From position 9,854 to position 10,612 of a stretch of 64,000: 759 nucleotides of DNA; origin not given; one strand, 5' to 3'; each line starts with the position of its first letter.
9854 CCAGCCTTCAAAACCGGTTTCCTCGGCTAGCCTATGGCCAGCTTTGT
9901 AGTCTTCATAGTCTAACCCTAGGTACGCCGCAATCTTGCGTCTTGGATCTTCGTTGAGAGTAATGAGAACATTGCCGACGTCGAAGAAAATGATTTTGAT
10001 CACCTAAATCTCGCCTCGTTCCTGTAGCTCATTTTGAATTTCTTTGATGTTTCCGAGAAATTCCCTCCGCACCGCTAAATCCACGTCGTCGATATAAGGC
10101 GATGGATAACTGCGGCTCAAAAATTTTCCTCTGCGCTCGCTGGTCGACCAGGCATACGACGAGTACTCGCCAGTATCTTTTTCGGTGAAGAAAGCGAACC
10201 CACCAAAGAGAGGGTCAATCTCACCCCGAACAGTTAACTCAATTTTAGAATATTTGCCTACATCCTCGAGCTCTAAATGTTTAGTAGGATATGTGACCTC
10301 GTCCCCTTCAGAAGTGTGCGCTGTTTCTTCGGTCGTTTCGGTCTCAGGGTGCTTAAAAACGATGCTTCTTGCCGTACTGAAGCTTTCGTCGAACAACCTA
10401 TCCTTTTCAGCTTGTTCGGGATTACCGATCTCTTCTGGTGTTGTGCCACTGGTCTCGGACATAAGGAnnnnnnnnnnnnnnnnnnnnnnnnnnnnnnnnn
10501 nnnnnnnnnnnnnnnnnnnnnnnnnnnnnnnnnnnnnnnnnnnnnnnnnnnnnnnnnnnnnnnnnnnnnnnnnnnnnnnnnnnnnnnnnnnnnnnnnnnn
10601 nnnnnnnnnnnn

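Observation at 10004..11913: Paralogous family of acidic proteins with conserved N-terminal TPEE..PEQAEKD and C-terminal ...ELQ(E/D)RGEI* motifs; two copies flank the rodZ-like gene, and a third lies at 62937..63470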

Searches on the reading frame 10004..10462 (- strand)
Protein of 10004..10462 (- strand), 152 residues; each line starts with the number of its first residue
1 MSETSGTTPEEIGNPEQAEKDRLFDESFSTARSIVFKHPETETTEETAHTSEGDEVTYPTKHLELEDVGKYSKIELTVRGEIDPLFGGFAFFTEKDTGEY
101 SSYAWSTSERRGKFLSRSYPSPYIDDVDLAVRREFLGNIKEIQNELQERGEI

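Call 4: search_protein_families(library=pfam, proteins=[window:10004-10462:-], max_evalue=1)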
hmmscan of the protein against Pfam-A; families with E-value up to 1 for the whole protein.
window:10004-10462:- (152 aa): 0 families

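Call 5: search_protein_families(library=ncbifam, proteins=[window:10004-10462:-], max_evalue=1)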
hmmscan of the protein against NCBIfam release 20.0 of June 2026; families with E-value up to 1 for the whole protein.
window:10004-10462:- (152 aa): 0 families

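Call 7: find_homologous_proteins(query=A1, max_evalue=0.001)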
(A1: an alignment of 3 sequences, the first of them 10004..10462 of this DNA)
Query A1 (3 sequences) (152 aa, profile of the alignment): 4 proteins with E <= 0.001 among 1233 candidates.
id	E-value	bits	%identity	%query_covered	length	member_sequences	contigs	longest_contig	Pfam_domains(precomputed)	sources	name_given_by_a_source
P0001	7.0e-64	233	33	100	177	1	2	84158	-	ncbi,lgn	-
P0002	3.0e-56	208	99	86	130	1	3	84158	-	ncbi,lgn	-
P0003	4.0e-31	126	37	41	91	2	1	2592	-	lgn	-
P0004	1.4e-12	66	31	100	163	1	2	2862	-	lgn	-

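Call 10: find_encoding_contigs(protein=P0001, flank=3000, max_places=4)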
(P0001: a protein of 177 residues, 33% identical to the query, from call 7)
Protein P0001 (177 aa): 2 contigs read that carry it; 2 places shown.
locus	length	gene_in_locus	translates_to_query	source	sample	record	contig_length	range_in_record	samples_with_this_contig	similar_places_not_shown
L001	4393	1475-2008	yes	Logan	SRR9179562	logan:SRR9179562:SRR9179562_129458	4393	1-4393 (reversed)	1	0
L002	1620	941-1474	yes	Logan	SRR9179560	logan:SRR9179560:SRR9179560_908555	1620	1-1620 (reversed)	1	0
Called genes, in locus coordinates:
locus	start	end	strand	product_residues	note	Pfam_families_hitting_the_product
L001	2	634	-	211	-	?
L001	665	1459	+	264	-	PF19420:DDAH_eukar, PF02274:ADI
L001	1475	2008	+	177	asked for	-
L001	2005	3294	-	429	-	PF08245:Mur_ligase_M, PF02875:Mur_ligase_C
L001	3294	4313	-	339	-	PF02388:FemAB, PF13480:Acetyltransf_6, PF02388:FemAB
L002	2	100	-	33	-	?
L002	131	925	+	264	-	PF19420:DDAH_eukar, PF02274:ADI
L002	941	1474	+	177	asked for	-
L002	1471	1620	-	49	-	?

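Call 11: find_encoding_contigs(protein=P0004, flank=5000, max_places=4)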
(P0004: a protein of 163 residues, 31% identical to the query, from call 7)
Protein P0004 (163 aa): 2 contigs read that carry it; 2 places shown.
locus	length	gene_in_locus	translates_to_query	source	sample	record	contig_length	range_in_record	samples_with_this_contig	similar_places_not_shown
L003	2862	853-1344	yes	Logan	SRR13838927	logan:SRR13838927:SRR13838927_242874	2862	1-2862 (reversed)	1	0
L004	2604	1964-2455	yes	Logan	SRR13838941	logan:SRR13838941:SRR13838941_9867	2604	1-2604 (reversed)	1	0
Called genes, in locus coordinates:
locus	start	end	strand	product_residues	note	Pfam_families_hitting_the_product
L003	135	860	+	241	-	PF02274:ADI (weak), PF19420:DDAH_eukar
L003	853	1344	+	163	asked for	-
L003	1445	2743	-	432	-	PF08245:Mur_ligase_M, PF02875:Mur_ligase_C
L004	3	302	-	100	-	?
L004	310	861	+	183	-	-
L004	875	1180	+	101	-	PF20114:DUF6504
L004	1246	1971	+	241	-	PF02274:ADI (weak), PF19420:DDAH_eukar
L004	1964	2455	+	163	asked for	-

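Call 15: search_protein_representatives(alignment_id=A1)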
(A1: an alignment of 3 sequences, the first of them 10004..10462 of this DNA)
Query: 3 sequences, 152 profile positions. Proteins with E-value up to 0.001 (for the whole library): 5; up to 1e-10: 4; up to 1e-30: 3. The best 5 are listed.
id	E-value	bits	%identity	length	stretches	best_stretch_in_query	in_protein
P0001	2.2e-64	232.6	-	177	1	1-152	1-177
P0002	9.5e-57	207.8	-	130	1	23-152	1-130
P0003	1.3e-31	126.2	-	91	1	66-152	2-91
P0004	4.3e-13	66.1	-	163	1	1-152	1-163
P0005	1.1e-10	58.3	-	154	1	1-152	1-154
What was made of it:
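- Five hits in 1.84e9 cluster representatives (call 15).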

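Call 18: find_encoding_contigs(protein=P0005, flank=8000, max_places=6)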
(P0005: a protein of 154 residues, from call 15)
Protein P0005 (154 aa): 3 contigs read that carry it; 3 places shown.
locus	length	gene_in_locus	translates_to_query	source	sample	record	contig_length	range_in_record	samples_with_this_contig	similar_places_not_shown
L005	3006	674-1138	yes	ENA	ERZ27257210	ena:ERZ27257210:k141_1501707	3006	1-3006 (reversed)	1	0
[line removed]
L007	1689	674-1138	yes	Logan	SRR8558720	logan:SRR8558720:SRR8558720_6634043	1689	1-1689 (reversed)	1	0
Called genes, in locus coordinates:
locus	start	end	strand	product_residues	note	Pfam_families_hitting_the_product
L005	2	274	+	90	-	?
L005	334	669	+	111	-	-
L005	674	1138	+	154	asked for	-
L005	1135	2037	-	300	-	-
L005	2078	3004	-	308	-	?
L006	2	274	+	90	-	?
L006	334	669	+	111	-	-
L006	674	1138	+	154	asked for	-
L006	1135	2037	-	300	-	-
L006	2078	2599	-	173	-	?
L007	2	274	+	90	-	?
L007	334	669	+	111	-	-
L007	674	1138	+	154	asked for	-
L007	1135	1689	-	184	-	?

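Call 20: find_related_loci(query=A2, collection=genome_contigs, flank=8000)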
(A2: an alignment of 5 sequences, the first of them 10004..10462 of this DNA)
Query A2 (152 aa) in genome_contigs; peptide patterns used: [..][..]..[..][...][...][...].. (x = any residue, [..] = any of these).
54 stretches matched a pattern, but none encodes a relative of the query by tblastn (E <= 1e-3).

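Call 21: search_solved_structures(query=A2, max_evalue=10)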
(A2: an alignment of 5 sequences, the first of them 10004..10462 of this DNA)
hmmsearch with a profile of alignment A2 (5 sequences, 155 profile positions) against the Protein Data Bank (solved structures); distinct sequences matched with E-value up to 10: 1.
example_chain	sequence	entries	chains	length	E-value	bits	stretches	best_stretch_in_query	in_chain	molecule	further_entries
4epc_A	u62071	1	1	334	0.18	15.6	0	85-117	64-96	N-acetylmuramoyl-L-alanine amidase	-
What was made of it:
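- On Proteins with a solved structure (sequence level): The only hit was 4epc_A at E=0.18 over 33 residues (call 21).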

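Call 23: find_related_loci(query=P0006, collection=genome_contigs, flank=6000)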
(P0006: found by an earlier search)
Query P0006 (320 aa) in genome_contigs; peptide patterns used: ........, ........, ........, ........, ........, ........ (x = any residue, [..] = any of these).
144 stretches matched a pattern, but none encodes a relative of the query by tblastn (E <= 1e-3).
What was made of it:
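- Tried and rejected: Two scans of GTDB representative genomes found no relative of the family or of this RodZ, so the lineage is not among the species representatives (calls 20, 23).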

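Call 25: find_related_loci(query=A2, collection=metagenome_contigs, flank=8000)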
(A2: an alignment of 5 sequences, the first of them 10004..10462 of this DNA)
Query A2 (152 aa) in metagenome_contigs; peptide patterns used: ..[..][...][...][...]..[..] (x = any residue, [..] = any of these).
600 stretches matched a pattern, but none encodes a relative of the query by tblastn (E <= 1e-3).
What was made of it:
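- Tried and rejected: The metagenome protein-pattern scan gave nothing (call 25).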

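Call 26: find_homologous_proteins(query=A2, max_evalue=0.1)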
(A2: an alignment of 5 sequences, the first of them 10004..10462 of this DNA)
Query A2 (5 sequences) (152 aa, profile of the alignment): 5 proteins with E <= 0.1 among 1174 candidates.
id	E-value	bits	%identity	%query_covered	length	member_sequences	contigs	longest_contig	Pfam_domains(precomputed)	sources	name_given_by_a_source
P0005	2.1e-50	189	30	100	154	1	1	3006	-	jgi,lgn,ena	-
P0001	2.4e-49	186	33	100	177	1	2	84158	-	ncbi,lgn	-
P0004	6.6e-47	178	31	100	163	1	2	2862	-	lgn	-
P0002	1.0e-43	168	99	86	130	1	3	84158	-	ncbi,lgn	-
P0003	1.3e-23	102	37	41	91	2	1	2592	-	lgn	-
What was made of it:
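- Narrow lineage restriction (calls 15, 26).
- Tried and rejected: The word-indexed search with 3- and 5-sequence profiles, and the exhaustive search of 1.84e9 representatives, gave only five clusters (calls 7, 15, 26).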

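Call 33: predict_structure(alignment_id=A2)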
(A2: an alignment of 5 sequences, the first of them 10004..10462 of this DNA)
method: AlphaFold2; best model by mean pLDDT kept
length: 152 residues; sequences in the alignment: 5
mean_pLDDT: 82.6   pTM: 0.75
mean pLDDT of the five models: 82.6, 76.3, 74.2, 71.9, 70.5
residues with pLDDT >= 90: 62; 70-90: 64; 50-70: 19; < 50: 7
segments of 3 or more residues with pLDDT < 50: 1-6
pLDDT, mean of each block of 10 residues (from residue 1): 47 77 89 93 87 82 93 91 72 89 81 70 80 92 95 90
secondary structure, 60 per line:
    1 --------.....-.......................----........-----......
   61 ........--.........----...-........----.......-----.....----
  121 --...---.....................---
elements in order: H9-13 H15-37 E42-49 E55-68 E71-79 E88-95 E100-106 E112-116 E123-125 H129-149
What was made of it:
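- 10004..10462 (-): Family member A, 152 aa, pI 4.5, net charge -16. Its ATG lies 5 nt after the rodZ stop, and its TAG abuts the GTG start of the HAD-IA gene. AlphaFold model: pLDDT 82.6, pTM 0.75, H15-37 / seven strands / H129-149 (call 33).
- The polar residues 9-21 precede the amphipathic, core-packing part of helix 1, and residues 1-10 have low pLDDT (call 33). The most conserved stretch (residues 1-21) is polar, Pro-rich and largely outside the packed part of helix 1, with low pLDDT at residues 1-10 (call 33).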

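Call 37: fold_search(model_id=the predicted structure, library=pdb)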
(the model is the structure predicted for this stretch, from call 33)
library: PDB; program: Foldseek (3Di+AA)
matches with E <= 10: 867; with E <= 0.001: 0
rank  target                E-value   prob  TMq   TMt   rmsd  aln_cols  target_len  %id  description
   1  1izn_A                2.0e-03  0.75  0.21  0.14  15.4       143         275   13  Crystal Structure of Actin Filament Capping Protein CapZ (released 2003-04-08)
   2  7ds3_A                6.5e-03  0.69  0.23  0.16  12.2       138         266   14  Crystal structure of actin capping protein in complex with twinflin-2 C-terminus tail (released 2021-03-03)
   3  3lk4_1                6.5e-03  0.54  0.21  0.14  14.8       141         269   13  Crystal structure of CapZ bound to the uncapping motif from CD2AP (released 2010-04-07)
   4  7ds2_A                7.4e-03  0.54  0.21  0.14  14.5       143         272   14  Crystal structure of actin capping protein in complex with twinflin-1 C-terminus tail (released 2021-03-03)
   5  7ccc_C                2.4e-02  0.35  0.20  0.14  14.4       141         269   13  The structure of the actin filament uncapping complex mediated by twinfilin (released 2021-02-03)
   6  9yim_Y                2.5e-02  0.33  0.20  0.13  15.7       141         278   11  Capping protein bound to the barbed end of F-actin (released 2026-03-04)
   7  6f1t_K                4.3e-02  0.41  0.23  0.16  13.8       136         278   12  Cryo-EM structure of two dynein tail domains bound to dynactin and BICDR1 (released 2018-01-17)
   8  8p94_U                4.6e-02  0.28  0.20  0.13  15.6       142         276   11  Cryo-EM structure of cortactin stabilized Arp2/3-complex nucleated actin branches (released 2024-01-03)
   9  4akr_A                1.2e-01  0.20  0.20  0.13  17.2       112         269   12  Crystal Structure of the cytoplasmic actin capping protein Cap32_34 from Dictyostelium discoideum (released 2012-07-04)
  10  8t14_A                1.3e-01  0.25  0.23  0.11  13.5       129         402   12  ADP-bound Bcs1 (C7 symmetrized) (released 2024-06-05)
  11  4akr_C                1.9e-01  0.15  0.20  0.13  17.5       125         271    9  Crystal Structure of the cytoplasmic actin capping protein Cap32_34 from Dictyostelium discoideum (released 2012-07-04)
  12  8t7u_A                2.0e-01  0.20  0.23  0.11  13.8       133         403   13  ADP-bound Bcs1 (unsymmetrized) (released 2024-06-05)
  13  3tfz_A                2.0e-01  0.09  0.20  0.19  11.7       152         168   11  Crystal structure of Zhui aromatase/cyclase from Streptomcyes sp. R1128 (released 2011-09-14)
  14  9gou_A                2.5e-01  0.12  0.18  0.06  14.7       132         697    9  Cryo-EM structure of acylaminoacyl-peptidase in complex with dichlorvos (released 2025-10-22)
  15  3imo_D                2.8e-01  0.28  0.20  0.25   9.7        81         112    7  Structure from the mobile metagenome of Vibrio cholerae. Integron cassette protein VCH_CASS14 (released 2009-08-25)
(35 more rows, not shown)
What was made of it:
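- On CapZ actin-capping protein: Model A: E 2e-3, TM 0.21, rmsd 15 Å (call 37).
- Closest known: Actin-capping protein CapZ alpha. Same: It was the top Foldseek hit for model A (E 2e-3, prob 0.75, call 37).
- Model A gave weak hits to the actin-capping protein CapZ (E 2e-3, prob 0.75; call 37), and RodZ is a partner of the actin homologue MreB (established knowledge).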

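Call 41: fold_search(model_id=the predicted structure, library=viral)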
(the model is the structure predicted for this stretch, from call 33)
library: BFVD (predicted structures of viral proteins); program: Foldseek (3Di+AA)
matches with E <= 10: 875; with E <= 0.001: 0
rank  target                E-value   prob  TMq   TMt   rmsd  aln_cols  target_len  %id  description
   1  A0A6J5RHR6            1.4e-02  0.98  0.43  0.38   6.3       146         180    8  Uncharacterized protein [uncultured Caudovirales phage]
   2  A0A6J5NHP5            7.7e-02  0.25  0.21  0.25  12.5       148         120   11  Uncharacterized protein [uncultured Caudovirales phage]
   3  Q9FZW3                9.7e-02  0.25  0.20  0.06  15.4       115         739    7  Neck appendage protein [Bacillus phage GA-1]
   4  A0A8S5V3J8            9.7e-02  0.15  0.17  0.15  17.3       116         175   12  Uncharacterized protein [Siphoviridae sp. ctt0c4]
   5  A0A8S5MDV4            1.3e-01  0.13  0.18  0.15  12.6       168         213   10  Uncharacterized protein [Siphoviridae sp. ctYh54]
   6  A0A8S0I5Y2            1.7e-01  0.07  0.13  0.10  13.6       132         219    8  (no name in the UniProt tables at hand)
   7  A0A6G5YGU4            1.9e-01  0.25  0.25  0.25  10.3       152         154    8  (no name in the UniProt tables at hand)
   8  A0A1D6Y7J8            1.9e-01  0.12  0.20  0.11  12.5       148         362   13  (no name in the UniProt tables at hand)
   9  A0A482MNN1            2.0e-01  0.15  0.19  0.26  13.9       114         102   10  Diguanylate cyclase [Burkholderia phage BcepSauron]
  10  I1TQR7                2.1e-01  0.15  0.25  0.13  17.2       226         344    8  (no name in the UniProt tables at hand)
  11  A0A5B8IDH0            2.4e-01  0.13  0.22  0.10  15.7       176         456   10  Uncharacterized protein [Mimiviridae sp. ChoanoV1]
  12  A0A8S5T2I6            2.5e-01  0.44  0.33  0.36   9.1       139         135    6  Uncharacterized protein [Myoviridae sp. ctqfO1]
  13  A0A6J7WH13            2.6e-01  0.41  0.26  0.38  11.6       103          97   13  Uncharacterized protein [uncultured Caudovirales phage]
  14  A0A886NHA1            2.6e-01  0.13  0.22  0.15  11.9       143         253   12  (no name in the UniProt tables at hand)
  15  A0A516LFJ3            3.0e-01  0.28  0.26  0.30  10.9       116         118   11  (no name in the UniProt tables at hand)
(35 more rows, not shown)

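Call 43: search_protein_families(library=phrogs, alignment_id=A2, max_evalue=1)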
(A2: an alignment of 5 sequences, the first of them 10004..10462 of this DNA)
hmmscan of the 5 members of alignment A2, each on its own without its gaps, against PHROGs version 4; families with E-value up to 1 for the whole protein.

A. member 1, window:10004-10462:- (152 aa): 0 families

B. families by the number of members that match (of 5 scanned): 4 families
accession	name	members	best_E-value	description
phrog_26905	-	1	0.026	-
phrog_11514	-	1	0.042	-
phrog_32121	-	1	0.16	-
phrog_6947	-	1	0.3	recombination directionality factor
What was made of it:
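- On Phage (PHROGs) or defence-system (PADLOC) protein families: PHROGs: only single-member hits at E>=0.026 (call 43).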

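Call 44: search_protein_families(library=padloc, alignment_id=A2, max_evalue=1)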
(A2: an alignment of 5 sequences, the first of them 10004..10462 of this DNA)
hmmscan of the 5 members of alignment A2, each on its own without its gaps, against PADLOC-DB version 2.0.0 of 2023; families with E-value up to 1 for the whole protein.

A. member 1, window:10004-10462:- (152 aa): 0 families

B. families by the number of members that match (of 5 scanned): 0 families
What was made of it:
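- On Phage (PHROGs) or defence-system (PADLOC) protein families: PADLOC: none (call 44).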

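Call 45: find_encoding_contigs(protein=P0006, flank=1000, max_places=3)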
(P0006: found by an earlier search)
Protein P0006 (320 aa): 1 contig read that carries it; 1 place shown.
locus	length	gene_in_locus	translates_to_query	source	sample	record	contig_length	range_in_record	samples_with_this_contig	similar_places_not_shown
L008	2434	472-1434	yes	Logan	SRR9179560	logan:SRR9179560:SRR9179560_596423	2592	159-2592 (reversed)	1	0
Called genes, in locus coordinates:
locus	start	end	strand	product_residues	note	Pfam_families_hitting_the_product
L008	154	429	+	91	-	-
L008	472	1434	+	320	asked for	PF12844:HTH_19 (weak), PF13413:HTH_25, PF09136:Glucodextran_B (weak), PF13464:RodZ_C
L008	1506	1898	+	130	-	-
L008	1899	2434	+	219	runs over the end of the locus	PF00702:Hydrolase, PF13419:HAD_2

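Call 46: find_homologous_proteins(query=P0006, max_evalue=1e-10)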
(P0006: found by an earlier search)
Query P0006 (320 aa): 511 proteins with E <= 1e-10 among 6724 candidates; the best 120 are listed.
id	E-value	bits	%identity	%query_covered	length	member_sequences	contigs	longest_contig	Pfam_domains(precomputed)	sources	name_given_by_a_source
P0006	5.8e-200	680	100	100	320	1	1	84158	PF12844.14,PF13464.12,PF13413.13,PF09136.17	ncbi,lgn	-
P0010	1.8e-152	525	76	100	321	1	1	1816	PF13464.12,PF13413.13,PF09136.17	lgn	-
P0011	2.0e-145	501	74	100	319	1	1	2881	PF12844.14,PF13464.12,PF13413.13,PF09136.17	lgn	-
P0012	2.7e-139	481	70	98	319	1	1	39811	PF13464.12,PF13413.13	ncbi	-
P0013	2.0e-136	472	70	100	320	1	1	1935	PF13464.12,PF13413.13,PF09136.17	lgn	-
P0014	2.0e-136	472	68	100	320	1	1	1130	PF13464.12,PF13413.13,PF09136.17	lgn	-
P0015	3.2e-119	416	59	100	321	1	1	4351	PF13464.12,PF13413.13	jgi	jgi:hypothetical protein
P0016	7.1e-105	368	58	98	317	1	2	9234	PF13413.13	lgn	-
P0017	1.1e-104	368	57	96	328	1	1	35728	PF13413.13,PF09136.17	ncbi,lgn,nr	ncbi:helix-turn-helix domain-containing protein [Candidatus Parcubacteria bacterium]|nr:helix-turn-h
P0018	2.9e-104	366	57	98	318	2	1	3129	PF13464.12,PF13413.13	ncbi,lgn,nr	ncbi:MAG TPA: RodZ domain-containing protein [Candidatus Nanoarchaeia archaeon]|nr:RodZ domain-conta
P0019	1.5e-103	364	57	98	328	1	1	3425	PF12844.14,PF13413.13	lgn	-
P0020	2.0e-101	357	56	96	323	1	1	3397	PF13464.12,PF13413.13,PF09136.17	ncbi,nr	ncbi:MAG TPA: RodZ domain-containing protein [Candidatus Saccharimonadales bacterium]|nr:RodZ domain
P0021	5.2e-101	356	55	99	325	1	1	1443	PF12844.14,PF13464.12,PF13413.13,PF09136.17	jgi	jgi:cytoskeletal protein RodZ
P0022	1.2e-100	355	54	98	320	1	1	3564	PF13413.13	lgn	-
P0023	1.7e-100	354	54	99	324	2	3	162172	PF13464.12,PF13413.13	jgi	jgi:hypothetical protein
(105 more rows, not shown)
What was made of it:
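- Tried and rejected: Taxonomy was instead inferred from the names attached to RodZ homologues (call 46).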

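Call 47: find_encoding_contigs(protein=P0012, flank=5000, max_places=2)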
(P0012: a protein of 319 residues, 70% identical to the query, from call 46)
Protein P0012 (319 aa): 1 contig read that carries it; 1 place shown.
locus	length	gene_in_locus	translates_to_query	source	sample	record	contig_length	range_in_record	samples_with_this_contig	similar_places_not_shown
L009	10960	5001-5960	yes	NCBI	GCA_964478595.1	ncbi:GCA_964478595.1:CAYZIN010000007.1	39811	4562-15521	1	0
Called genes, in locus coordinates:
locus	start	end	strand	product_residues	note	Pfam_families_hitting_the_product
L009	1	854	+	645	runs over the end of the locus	PF00753:Lactamase_B, PF23023:Anti-Pycsar_Apyc1 (faint), PF12706:Lactamase_B_2 (weak), PF22505:RNase_J_b_CASP, PF17770:RNase_J_C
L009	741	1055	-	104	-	-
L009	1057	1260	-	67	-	-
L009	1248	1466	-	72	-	-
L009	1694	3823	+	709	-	PF13491:FtsK_4TM, PF17854:FtsK_alpha, PF01580:FtsK_SpoIIIE, PF09397:FtsK_gamma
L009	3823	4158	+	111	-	-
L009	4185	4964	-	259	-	-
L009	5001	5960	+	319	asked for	PF13413:HTH_25, PF13464:RodZ_C (weak)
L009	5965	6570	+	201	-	-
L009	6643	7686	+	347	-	PF00154:RecA_N, PF08423:Rad51, PF06745:ATPase (weak), PF27531:MT3502_N, PF01637:ATPase_2 (weak), PF02283:CobU (weak), PF21096:RecA_C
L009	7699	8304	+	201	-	PF27462:RecX_N, PF21982:RecX_HTH1, PF02631:RecX_HTH2, PF21981:RecX_HTH3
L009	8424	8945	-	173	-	PF05239:PRC (weak)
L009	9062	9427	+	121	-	PF01250:Ribosomal_S6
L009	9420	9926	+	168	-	PF00436:SSB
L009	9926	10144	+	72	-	PF01084:Ribosomal_S18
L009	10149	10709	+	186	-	PF08207:EFP_N, PF01132:EFP, PF09285:Elong-fact-P_C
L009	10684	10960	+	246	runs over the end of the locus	PF01479:S4, PF01728:FtsJ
